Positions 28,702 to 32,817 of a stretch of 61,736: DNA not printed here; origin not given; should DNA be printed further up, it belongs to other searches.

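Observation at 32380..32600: Pro/Asp/Asn-rich low-complexity linker near the C-terminus of the gpJ-like protein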

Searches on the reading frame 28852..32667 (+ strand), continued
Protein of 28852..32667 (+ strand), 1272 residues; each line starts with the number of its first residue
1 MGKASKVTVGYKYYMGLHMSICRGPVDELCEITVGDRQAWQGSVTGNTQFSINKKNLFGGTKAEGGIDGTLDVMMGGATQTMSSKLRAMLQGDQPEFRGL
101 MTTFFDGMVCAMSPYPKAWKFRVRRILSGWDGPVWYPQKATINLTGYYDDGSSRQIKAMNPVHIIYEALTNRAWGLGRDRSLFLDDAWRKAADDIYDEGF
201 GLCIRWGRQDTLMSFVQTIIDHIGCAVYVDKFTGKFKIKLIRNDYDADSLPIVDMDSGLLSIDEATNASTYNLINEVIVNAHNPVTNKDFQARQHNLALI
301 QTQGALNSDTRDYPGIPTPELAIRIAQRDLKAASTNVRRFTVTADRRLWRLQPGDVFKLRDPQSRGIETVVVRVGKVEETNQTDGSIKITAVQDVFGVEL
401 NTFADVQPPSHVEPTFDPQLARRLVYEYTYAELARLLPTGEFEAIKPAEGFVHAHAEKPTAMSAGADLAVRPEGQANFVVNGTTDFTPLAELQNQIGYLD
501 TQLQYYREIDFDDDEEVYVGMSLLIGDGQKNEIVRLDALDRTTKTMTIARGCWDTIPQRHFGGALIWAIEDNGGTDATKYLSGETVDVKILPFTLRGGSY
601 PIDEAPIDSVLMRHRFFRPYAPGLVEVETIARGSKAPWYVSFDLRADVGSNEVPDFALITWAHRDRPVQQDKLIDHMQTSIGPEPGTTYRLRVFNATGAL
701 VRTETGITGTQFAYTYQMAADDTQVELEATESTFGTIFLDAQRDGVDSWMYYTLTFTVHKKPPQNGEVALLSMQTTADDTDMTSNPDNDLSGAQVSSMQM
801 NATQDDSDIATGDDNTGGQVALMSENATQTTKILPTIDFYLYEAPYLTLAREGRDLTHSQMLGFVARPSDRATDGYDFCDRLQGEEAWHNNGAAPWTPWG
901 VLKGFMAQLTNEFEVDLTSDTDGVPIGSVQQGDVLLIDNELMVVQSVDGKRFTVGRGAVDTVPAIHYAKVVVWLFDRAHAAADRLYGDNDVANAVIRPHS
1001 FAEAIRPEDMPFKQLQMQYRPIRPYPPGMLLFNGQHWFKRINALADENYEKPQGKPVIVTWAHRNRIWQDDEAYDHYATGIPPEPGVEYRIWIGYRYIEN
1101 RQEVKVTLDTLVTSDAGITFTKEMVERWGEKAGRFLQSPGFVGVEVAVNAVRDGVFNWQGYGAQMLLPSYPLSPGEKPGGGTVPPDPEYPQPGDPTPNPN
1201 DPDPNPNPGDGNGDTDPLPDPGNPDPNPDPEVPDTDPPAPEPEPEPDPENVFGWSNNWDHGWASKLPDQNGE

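Call 13: search_solved_structures(query=window:28852-32667:+, max_evalue=0.01, show_alignments=2)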
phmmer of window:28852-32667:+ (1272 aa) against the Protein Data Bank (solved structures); distinct sequences matched with E-value up to 0.01: 2.
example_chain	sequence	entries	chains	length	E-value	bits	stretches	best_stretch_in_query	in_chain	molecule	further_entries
8vjh_A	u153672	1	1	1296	0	1324.7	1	3-1268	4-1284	Minor tail protein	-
8rk3_o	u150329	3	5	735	7.9e-133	447.4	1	4-759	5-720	Tip attachment protein J domain-containing protein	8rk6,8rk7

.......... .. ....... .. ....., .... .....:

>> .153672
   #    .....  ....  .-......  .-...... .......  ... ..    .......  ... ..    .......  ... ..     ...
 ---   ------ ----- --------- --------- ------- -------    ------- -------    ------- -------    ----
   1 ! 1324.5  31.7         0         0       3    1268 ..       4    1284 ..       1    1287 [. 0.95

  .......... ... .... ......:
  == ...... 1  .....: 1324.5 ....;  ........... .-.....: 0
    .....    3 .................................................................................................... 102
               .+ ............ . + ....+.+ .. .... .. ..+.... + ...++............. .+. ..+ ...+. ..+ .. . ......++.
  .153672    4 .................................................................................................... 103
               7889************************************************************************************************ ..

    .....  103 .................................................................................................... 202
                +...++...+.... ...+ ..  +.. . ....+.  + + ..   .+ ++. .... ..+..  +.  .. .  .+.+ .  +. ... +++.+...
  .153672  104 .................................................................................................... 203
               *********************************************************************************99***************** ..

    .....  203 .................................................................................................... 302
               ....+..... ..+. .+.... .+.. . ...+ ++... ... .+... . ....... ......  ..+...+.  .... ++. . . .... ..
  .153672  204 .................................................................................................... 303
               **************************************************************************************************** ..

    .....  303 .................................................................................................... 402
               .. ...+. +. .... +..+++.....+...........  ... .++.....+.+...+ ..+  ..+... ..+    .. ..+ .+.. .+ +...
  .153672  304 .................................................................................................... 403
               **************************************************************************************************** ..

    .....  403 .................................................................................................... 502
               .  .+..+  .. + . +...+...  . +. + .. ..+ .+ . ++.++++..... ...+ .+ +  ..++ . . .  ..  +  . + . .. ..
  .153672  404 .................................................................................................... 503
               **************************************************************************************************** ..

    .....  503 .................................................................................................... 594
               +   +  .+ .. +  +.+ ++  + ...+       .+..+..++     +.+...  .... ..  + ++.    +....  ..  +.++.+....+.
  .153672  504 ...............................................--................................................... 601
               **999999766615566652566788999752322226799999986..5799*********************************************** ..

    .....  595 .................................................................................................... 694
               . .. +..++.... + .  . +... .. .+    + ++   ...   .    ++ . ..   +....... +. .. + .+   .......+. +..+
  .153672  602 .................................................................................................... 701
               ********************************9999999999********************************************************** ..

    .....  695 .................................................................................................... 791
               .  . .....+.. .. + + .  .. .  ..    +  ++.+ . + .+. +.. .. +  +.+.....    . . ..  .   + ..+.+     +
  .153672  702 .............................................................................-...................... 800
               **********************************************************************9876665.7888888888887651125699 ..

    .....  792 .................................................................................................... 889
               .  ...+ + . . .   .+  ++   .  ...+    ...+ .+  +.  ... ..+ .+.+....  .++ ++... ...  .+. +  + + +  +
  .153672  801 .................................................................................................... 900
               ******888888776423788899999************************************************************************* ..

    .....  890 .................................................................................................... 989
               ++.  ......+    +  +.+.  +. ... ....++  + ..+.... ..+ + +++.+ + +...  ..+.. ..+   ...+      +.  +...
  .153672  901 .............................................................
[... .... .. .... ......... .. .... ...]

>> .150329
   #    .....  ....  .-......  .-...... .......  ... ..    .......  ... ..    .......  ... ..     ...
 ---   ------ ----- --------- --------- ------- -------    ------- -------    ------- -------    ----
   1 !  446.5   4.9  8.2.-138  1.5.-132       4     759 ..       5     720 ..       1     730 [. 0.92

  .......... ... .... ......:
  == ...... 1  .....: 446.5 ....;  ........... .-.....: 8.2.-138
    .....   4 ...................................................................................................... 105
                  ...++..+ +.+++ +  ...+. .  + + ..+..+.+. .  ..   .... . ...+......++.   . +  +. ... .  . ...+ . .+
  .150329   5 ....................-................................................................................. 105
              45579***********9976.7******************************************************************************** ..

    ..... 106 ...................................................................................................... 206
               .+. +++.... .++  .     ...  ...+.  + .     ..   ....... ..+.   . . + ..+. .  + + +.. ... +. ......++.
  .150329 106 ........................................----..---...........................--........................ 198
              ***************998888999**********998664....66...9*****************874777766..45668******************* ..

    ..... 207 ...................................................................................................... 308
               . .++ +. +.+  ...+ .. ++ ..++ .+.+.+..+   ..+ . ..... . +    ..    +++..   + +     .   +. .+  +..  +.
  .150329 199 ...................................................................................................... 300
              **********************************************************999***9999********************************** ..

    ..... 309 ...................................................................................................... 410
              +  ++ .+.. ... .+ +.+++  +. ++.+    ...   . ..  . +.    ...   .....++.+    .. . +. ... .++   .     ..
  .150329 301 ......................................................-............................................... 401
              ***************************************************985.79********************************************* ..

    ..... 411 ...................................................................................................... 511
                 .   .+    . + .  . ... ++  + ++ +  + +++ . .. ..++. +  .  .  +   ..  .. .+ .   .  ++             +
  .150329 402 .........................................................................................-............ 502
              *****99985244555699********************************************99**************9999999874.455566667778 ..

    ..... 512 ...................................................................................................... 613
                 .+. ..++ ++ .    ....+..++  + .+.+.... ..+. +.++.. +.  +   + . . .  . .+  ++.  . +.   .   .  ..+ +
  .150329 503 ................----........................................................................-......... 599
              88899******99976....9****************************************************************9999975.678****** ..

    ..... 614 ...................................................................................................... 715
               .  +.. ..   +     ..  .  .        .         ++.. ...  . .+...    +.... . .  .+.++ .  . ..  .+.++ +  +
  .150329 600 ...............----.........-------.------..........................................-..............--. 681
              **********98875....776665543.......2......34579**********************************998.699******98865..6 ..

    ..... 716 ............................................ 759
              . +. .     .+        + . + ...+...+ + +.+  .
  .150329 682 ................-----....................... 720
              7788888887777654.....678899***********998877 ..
